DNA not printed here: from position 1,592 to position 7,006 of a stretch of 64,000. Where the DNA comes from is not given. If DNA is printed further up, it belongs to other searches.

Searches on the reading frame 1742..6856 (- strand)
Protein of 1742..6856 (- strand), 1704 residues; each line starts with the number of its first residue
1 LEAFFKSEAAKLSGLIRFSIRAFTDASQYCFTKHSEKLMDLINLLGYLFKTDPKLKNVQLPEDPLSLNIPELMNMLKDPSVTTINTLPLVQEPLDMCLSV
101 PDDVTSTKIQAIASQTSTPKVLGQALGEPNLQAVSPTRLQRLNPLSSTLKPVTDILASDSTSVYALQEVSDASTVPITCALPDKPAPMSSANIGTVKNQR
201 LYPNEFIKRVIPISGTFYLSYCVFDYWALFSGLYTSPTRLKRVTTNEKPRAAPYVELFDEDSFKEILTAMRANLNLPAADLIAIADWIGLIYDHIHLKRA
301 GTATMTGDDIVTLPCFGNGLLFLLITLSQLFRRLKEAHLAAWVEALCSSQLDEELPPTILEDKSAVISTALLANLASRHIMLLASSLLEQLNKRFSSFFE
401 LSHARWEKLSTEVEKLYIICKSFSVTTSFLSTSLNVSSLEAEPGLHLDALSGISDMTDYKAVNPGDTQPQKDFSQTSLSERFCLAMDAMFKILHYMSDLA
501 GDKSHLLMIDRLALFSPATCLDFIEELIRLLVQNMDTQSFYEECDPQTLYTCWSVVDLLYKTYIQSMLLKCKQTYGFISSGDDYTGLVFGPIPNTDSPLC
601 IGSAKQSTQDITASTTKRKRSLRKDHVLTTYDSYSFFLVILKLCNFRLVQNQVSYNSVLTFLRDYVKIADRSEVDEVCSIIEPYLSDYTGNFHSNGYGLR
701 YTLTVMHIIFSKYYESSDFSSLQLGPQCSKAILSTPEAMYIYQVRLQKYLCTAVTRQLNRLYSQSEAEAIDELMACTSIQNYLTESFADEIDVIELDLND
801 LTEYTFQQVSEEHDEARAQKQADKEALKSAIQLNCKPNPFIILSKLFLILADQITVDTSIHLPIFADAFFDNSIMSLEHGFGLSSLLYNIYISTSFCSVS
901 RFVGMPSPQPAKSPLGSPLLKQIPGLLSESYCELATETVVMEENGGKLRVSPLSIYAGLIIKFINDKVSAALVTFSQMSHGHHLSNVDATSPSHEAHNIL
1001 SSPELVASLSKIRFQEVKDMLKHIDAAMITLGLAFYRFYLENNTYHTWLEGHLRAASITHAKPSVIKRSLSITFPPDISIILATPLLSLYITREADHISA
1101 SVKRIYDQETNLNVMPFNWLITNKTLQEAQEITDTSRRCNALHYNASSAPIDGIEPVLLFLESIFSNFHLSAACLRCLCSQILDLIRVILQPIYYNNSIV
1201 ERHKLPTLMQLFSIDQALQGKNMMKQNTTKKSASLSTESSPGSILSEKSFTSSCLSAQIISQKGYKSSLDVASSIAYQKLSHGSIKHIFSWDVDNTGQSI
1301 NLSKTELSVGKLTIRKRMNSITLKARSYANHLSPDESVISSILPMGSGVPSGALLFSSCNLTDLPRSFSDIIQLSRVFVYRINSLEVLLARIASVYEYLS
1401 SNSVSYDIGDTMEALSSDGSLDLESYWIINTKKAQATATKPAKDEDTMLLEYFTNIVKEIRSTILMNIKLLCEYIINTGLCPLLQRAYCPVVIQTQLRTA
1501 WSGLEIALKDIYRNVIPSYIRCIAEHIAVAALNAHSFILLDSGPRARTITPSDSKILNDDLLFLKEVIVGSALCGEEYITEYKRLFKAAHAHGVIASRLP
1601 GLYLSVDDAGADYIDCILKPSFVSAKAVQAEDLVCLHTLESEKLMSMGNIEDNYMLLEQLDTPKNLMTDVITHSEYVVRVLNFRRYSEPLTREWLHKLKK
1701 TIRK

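Call 31: search_protein_families(library=pfam, max_evalue=0.01, proteins=[window:1742-6856:-])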
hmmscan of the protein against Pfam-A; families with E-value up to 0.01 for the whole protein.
window:1742-6856:- (1704 aa): 1 family
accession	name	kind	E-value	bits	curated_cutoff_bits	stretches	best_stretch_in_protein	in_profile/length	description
PF25761.1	TPR_PATROL1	-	3.3e-06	26.6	27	1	1434-1569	187-322/419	PATROL1-like, TPR repeats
